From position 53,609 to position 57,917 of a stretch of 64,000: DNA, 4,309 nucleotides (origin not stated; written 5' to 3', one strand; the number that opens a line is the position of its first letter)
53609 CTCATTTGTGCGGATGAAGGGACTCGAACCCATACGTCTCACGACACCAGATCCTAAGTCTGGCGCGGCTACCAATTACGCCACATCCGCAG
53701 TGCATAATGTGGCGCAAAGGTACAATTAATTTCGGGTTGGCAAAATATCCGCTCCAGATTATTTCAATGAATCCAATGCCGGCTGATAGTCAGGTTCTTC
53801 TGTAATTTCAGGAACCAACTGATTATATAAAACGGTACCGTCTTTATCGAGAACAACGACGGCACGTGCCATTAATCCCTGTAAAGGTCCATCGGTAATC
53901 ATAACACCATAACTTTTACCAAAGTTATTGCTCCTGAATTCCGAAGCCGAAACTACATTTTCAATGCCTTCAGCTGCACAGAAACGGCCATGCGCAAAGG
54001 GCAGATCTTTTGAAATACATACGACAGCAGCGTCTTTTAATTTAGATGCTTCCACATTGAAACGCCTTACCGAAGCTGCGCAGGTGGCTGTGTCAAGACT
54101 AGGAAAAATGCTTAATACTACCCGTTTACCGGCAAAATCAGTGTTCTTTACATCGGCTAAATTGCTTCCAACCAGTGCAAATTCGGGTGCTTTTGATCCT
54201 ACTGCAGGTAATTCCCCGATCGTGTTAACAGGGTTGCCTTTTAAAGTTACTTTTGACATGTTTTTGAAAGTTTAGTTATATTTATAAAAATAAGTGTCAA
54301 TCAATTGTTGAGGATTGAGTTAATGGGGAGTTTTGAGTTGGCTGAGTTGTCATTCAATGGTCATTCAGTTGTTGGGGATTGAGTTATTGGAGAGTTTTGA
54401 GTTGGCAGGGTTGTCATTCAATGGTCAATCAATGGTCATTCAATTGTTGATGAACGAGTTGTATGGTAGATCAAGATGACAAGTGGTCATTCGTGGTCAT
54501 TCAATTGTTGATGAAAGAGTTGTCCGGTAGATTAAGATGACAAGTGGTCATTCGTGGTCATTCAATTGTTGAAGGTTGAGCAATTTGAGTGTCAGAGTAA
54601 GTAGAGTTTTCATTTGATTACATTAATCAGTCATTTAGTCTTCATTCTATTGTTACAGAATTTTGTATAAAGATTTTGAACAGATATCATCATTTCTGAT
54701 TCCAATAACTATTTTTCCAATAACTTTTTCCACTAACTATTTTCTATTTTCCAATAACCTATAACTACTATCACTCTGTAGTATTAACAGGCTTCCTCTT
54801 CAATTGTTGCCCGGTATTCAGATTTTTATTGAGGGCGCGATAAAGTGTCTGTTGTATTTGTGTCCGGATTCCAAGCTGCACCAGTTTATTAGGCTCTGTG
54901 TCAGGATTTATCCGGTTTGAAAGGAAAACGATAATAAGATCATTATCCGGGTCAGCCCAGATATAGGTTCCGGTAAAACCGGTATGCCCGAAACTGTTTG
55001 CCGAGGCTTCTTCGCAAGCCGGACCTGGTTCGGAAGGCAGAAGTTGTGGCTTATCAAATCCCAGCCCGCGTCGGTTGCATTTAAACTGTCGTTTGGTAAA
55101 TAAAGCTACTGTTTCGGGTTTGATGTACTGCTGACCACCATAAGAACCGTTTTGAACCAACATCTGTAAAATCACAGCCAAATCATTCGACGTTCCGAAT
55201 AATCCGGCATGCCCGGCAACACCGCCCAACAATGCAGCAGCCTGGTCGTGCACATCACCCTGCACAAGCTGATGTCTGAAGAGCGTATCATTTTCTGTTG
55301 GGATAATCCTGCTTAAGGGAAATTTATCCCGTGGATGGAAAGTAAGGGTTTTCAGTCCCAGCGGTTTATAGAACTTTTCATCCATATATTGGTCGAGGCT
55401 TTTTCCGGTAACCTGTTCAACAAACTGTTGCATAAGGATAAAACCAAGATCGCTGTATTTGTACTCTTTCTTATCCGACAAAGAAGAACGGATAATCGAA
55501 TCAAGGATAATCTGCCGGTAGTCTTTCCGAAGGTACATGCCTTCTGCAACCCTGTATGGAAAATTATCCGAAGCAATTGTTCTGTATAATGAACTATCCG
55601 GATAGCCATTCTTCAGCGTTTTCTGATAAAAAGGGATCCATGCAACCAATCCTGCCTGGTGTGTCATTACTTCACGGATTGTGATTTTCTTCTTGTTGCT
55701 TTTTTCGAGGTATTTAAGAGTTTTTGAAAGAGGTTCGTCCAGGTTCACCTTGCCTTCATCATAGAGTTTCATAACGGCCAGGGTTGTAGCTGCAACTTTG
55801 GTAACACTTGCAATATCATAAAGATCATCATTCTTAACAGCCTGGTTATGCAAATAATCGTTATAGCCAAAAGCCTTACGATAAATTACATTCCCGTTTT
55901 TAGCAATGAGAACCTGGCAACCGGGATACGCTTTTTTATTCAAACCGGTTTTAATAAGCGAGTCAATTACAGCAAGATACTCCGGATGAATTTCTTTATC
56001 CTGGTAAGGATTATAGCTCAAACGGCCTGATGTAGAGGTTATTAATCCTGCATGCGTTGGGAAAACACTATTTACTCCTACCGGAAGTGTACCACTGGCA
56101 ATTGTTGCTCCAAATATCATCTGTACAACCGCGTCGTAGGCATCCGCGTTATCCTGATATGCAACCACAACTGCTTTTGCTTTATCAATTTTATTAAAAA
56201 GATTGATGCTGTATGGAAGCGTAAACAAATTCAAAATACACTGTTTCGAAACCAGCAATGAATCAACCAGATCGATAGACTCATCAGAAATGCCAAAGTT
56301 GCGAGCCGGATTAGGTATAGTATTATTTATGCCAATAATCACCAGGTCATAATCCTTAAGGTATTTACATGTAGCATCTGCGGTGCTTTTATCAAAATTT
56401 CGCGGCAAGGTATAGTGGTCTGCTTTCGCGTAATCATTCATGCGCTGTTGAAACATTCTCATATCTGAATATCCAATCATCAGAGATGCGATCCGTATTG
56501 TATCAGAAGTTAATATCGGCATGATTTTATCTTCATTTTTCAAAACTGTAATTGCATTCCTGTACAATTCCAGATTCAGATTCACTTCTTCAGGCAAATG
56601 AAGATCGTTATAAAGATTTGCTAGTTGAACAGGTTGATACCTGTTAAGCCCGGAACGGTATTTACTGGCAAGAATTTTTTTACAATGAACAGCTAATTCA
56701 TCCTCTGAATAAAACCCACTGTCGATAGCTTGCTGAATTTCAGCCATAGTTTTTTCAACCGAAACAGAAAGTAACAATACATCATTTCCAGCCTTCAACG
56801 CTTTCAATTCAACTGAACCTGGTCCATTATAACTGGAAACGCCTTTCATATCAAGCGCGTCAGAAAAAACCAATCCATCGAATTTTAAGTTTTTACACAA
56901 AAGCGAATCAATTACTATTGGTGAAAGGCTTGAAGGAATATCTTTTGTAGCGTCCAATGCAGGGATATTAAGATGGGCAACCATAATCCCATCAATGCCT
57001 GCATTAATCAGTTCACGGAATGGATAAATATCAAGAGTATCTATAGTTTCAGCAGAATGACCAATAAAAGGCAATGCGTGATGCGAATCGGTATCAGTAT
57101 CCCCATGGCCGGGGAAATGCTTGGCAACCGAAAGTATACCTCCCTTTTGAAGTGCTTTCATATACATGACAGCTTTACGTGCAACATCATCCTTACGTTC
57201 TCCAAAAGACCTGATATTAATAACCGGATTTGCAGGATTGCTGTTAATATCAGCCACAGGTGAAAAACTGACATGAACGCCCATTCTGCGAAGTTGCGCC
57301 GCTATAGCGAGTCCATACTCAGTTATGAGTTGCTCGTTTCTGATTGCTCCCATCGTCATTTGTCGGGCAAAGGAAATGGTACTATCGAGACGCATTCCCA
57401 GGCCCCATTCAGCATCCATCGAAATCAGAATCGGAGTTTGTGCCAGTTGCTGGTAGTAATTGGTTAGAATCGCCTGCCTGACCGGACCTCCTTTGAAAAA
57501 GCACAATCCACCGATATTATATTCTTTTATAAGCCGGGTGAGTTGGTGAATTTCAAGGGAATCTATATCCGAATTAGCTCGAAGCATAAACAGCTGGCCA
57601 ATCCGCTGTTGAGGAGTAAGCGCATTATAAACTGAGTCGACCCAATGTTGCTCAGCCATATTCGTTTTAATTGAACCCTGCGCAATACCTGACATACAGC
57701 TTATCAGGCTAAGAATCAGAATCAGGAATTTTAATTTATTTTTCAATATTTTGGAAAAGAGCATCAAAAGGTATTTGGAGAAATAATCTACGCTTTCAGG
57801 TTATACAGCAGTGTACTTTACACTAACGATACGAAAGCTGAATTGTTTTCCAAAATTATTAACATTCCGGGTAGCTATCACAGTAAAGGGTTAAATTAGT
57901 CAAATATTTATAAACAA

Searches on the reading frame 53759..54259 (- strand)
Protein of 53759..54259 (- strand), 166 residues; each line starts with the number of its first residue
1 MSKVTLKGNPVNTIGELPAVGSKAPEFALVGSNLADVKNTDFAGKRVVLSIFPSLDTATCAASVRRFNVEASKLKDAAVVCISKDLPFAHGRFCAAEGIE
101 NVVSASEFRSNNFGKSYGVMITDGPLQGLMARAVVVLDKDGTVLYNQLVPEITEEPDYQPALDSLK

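Call 65: search_protein_families(library=pfam, proteins=[window:53759-54259:-])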
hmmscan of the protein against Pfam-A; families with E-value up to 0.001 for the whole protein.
window:53759-54259:- (166 aa): 2 families
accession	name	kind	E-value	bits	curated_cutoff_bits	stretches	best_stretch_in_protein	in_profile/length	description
PF08534.16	Redoxin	-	3.3e-29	102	26.6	1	20-160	2-146/148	Redoxin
PF00578.27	AhpC-TSA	-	1.9e-17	63.8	26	1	20-145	1-123/124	AhpC/TSA family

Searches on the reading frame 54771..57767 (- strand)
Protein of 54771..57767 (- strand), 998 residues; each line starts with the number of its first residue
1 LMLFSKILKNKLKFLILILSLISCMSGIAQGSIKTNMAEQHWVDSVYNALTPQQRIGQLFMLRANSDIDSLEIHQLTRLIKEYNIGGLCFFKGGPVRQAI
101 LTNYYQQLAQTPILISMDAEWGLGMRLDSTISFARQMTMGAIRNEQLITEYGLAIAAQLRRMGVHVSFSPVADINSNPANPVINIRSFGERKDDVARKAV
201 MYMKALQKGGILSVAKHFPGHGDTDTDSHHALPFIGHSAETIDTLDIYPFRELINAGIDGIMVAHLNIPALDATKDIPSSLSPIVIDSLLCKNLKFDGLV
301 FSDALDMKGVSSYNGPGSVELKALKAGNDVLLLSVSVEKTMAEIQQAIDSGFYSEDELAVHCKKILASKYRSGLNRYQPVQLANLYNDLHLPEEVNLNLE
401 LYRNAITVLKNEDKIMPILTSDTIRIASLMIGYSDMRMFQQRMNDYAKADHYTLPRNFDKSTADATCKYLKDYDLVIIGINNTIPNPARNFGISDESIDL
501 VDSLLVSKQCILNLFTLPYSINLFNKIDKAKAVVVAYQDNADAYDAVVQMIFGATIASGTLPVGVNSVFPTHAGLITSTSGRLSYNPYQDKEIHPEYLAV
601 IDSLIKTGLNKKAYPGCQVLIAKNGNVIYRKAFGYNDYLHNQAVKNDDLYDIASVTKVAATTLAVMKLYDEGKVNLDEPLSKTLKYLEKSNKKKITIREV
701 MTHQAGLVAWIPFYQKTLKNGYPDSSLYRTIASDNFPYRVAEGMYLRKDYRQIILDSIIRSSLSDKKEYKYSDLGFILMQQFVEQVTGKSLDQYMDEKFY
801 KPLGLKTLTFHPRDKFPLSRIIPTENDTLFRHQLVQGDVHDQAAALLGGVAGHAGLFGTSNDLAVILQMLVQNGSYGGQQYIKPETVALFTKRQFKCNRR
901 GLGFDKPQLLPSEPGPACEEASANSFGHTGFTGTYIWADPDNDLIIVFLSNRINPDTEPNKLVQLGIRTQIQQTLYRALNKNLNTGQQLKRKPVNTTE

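Call 65: search_protein_families(library=pfam, proteins=[window:54771-57767:-])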
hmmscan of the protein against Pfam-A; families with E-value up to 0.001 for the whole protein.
window:54771-57767:- (998 aa): 3 families
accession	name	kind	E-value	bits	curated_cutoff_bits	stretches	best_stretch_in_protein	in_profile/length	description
PF00933.27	Glyco_hydro_3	-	7e-67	226.5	27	1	54-366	4-314/316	Glycosyl hydrolase family 3 N terminal domain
PF00144.29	Beta-lactamase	-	3.7e-53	181.2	27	1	601-956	1-314/329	Beta-lactamase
PF01915.27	Glyco_hydro_3_C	-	8.4e-05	23.1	31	1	406-566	1-170/200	Glycosyl hydrolase family 3 C-terminal domain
